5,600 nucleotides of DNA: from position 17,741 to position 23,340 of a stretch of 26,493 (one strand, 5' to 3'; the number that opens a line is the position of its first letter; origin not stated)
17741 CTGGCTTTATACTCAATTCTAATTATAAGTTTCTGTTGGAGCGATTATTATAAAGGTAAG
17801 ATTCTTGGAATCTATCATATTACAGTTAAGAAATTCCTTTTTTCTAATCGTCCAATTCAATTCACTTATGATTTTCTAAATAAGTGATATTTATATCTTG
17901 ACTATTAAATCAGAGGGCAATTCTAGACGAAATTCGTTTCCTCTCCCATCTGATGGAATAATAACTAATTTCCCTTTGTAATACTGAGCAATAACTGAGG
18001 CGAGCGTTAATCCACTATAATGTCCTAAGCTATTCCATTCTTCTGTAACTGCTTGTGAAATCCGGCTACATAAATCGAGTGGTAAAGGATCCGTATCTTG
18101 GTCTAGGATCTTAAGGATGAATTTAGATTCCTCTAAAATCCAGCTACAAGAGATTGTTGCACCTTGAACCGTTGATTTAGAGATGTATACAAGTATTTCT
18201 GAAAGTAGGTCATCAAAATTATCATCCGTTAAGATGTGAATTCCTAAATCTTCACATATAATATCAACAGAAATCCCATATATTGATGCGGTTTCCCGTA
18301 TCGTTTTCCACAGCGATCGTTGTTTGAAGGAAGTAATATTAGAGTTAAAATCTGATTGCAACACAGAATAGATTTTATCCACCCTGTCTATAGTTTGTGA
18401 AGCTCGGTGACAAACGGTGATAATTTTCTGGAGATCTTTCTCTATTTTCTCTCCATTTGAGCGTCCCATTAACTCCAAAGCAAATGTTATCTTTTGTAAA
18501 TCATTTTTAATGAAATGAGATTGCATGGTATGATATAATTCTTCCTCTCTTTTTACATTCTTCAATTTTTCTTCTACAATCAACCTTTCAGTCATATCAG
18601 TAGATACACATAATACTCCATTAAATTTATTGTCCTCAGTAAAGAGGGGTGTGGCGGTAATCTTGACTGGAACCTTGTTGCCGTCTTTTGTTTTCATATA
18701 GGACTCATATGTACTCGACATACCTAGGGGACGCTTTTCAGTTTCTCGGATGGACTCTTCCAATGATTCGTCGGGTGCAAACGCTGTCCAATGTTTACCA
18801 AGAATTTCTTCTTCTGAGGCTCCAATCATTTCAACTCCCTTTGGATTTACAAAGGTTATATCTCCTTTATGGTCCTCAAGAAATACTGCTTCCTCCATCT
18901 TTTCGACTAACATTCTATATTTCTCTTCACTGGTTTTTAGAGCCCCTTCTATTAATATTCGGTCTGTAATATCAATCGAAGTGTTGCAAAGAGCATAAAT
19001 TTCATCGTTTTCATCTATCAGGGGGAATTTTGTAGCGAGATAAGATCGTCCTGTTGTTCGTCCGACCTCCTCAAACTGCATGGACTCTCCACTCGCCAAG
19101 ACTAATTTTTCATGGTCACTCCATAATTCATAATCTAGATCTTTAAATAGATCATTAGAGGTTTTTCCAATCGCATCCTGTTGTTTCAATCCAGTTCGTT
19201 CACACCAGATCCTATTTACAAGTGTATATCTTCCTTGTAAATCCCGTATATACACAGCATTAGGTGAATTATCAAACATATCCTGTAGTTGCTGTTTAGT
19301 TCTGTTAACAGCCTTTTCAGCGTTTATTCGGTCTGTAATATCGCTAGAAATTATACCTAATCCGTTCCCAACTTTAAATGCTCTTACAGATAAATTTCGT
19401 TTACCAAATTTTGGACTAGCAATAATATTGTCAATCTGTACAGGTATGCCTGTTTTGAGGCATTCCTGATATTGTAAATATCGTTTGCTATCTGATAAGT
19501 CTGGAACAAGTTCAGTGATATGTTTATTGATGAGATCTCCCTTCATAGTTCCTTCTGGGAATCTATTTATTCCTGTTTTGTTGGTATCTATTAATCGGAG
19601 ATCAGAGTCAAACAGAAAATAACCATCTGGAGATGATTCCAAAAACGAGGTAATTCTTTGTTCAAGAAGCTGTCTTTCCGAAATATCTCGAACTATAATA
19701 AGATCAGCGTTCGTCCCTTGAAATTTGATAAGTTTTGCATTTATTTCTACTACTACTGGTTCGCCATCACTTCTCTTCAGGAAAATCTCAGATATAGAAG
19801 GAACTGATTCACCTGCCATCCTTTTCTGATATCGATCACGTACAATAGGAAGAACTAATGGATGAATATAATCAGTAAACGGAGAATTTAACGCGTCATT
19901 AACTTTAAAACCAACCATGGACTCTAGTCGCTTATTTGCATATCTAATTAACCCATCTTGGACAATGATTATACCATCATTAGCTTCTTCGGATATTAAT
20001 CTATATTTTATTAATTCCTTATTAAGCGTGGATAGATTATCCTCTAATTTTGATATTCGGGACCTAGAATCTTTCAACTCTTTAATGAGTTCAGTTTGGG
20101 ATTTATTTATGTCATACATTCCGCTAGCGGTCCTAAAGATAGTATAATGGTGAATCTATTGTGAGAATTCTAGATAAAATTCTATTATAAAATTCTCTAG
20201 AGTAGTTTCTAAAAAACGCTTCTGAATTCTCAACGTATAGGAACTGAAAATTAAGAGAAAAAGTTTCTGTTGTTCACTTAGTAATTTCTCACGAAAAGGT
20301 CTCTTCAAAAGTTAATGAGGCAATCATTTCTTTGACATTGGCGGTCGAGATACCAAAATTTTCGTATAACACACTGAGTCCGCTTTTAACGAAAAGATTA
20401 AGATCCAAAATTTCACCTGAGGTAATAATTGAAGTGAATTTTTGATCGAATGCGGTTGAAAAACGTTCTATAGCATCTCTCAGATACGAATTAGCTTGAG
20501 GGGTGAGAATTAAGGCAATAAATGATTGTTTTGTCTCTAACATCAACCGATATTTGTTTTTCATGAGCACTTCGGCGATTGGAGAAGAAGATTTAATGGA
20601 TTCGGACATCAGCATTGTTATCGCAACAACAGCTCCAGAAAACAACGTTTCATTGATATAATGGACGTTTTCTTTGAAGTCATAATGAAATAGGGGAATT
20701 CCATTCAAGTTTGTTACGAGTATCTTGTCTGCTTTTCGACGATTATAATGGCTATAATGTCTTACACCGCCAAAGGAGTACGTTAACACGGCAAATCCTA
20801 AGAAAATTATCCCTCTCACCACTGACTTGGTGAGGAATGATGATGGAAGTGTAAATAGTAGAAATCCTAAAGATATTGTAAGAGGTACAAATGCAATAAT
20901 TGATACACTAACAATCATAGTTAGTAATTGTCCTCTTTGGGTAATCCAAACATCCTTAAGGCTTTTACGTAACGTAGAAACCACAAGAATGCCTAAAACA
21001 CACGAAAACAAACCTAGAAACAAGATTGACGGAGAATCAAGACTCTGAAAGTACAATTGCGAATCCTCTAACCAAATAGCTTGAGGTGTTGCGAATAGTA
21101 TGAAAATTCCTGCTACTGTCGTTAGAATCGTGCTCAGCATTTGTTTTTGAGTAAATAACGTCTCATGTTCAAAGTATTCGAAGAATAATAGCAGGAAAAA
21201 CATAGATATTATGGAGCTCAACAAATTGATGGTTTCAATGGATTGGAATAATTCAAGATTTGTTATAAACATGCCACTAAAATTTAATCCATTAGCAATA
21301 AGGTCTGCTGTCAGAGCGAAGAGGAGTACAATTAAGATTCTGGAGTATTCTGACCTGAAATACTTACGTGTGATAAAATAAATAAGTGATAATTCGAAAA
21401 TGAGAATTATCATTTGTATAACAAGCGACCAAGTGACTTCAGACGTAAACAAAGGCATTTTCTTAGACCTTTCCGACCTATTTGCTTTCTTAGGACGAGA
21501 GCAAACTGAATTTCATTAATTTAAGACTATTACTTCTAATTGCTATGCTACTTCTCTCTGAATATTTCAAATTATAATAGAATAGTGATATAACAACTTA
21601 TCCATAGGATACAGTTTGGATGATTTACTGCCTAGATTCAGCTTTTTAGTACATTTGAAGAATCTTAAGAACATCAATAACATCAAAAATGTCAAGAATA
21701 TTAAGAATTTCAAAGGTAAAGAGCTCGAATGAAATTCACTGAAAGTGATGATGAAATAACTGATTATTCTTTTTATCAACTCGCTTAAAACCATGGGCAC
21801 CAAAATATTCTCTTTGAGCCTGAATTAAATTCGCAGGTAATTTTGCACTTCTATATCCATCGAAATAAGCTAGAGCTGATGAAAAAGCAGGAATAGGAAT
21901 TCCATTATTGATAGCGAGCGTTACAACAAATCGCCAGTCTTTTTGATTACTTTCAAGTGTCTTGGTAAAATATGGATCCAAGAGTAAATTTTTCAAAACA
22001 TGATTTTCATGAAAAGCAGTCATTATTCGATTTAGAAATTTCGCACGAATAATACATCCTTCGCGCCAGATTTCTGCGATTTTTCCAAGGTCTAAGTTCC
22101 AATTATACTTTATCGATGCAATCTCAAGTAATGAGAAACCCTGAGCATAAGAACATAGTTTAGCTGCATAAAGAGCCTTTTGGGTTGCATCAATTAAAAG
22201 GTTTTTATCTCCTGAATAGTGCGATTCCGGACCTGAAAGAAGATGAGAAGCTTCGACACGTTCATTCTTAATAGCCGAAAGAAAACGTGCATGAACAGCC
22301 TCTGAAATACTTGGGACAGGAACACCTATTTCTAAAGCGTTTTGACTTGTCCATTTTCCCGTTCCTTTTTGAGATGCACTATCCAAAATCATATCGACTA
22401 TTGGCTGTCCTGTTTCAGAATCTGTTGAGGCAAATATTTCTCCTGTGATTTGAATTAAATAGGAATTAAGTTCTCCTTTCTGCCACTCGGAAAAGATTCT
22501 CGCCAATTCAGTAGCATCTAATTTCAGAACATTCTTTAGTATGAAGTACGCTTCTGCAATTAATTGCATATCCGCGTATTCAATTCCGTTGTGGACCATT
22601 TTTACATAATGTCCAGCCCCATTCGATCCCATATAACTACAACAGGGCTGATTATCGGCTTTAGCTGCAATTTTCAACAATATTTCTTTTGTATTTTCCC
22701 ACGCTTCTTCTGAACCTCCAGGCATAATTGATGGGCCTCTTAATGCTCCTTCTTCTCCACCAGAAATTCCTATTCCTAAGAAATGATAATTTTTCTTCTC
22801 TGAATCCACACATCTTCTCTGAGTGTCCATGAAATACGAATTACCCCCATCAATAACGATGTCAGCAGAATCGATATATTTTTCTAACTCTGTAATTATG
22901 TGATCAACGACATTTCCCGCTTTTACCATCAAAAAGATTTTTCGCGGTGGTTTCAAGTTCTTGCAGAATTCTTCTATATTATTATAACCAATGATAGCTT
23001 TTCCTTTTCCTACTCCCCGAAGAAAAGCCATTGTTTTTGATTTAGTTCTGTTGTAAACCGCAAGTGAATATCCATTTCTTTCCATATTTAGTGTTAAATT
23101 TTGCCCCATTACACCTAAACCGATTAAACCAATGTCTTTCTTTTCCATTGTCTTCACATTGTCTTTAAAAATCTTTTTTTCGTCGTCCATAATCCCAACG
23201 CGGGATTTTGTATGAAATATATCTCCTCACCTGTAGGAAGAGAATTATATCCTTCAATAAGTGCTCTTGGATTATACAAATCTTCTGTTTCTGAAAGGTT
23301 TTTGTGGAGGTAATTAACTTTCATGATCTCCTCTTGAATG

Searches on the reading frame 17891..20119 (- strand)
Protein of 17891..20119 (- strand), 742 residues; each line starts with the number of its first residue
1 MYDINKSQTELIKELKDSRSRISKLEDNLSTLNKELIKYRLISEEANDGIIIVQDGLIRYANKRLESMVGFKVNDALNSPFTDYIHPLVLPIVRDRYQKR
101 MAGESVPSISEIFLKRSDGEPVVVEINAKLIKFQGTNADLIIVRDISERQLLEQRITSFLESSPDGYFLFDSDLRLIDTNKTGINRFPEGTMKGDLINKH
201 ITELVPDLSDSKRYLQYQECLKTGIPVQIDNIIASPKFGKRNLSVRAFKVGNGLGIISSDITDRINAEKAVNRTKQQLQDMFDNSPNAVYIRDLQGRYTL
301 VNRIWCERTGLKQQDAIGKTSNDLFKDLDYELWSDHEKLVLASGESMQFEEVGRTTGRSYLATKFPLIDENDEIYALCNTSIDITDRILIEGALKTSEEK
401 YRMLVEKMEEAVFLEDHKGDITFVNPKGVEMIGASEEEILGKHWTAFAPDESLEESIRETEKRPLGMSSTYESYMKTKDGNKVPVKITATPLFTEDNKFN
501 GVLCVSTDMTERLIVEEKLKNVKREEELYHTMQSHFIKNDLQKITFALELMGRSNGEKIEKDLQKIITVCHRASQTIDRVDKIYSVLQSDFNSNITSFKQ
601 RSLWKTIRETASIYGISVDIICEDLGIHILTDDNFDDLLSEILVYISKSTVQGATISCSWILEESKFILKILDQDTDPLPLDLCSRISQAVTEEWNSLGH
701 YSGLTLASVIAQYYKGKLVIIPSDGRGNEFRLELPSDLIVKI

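Call 3: search_protein_families(library=pfam, proteins=[window:17891-20119:-])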
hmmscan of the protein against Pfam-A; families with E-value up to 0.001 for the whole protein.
window:17891-20119:- (742 aa): 6 families
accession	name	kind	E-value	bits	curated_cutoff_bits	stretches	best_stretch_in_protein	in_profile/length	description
PF08448.16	PAS_4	-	3.7e-39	133.8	23.1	4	282-387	1-108/110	PAS fold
PF13426.13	PAS_9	-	4.2e-38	130.2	27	2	410-511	2-103/103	PAS domain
PF00989.32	PAS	-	3.2e-37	127.5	22.6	3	400-508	2-112/113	PAS fold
PF13188.13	PAS_8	-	4e-27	93.6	21.8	3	399-452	1-55/65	PAS domain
PF08447.18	PAS_3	-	3.9e-13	49.9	25.6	2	60-132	3-76/89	PAS fold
PF24820.1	Diguanyl_cycl_sensor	-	6.5e-09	36.1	28.1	1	404-449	1-46/109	Diguanylate cyclase-like sensor domain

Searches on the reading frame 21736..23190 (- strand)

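Call 4: search_protein_families(library=pfam, proteins=[window:21736-23190:-])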
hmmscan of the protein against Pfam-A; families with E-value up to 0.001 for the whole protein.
window:21736-23190:- (484 aa): 3 families
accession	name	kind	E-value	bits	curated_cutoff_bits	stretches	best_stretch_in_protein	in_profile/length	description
PF00393.24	6PGD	-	6.3e-127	423.4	27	1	193-481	1-288/290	6-phosphogluconate dehydrogenase, C-terminal domain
PF03446.21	NAD_binding_2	-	7.8e-45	153.2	21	1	19-185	1-157/161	NAD binding domain of 6-phosphogluconate dehydrogenase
PF01488.26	Shikimate_DH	-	3.5e-05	24.4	24.3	0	9-74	4-71/138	Shikimate / quinate 5-dehydrogenase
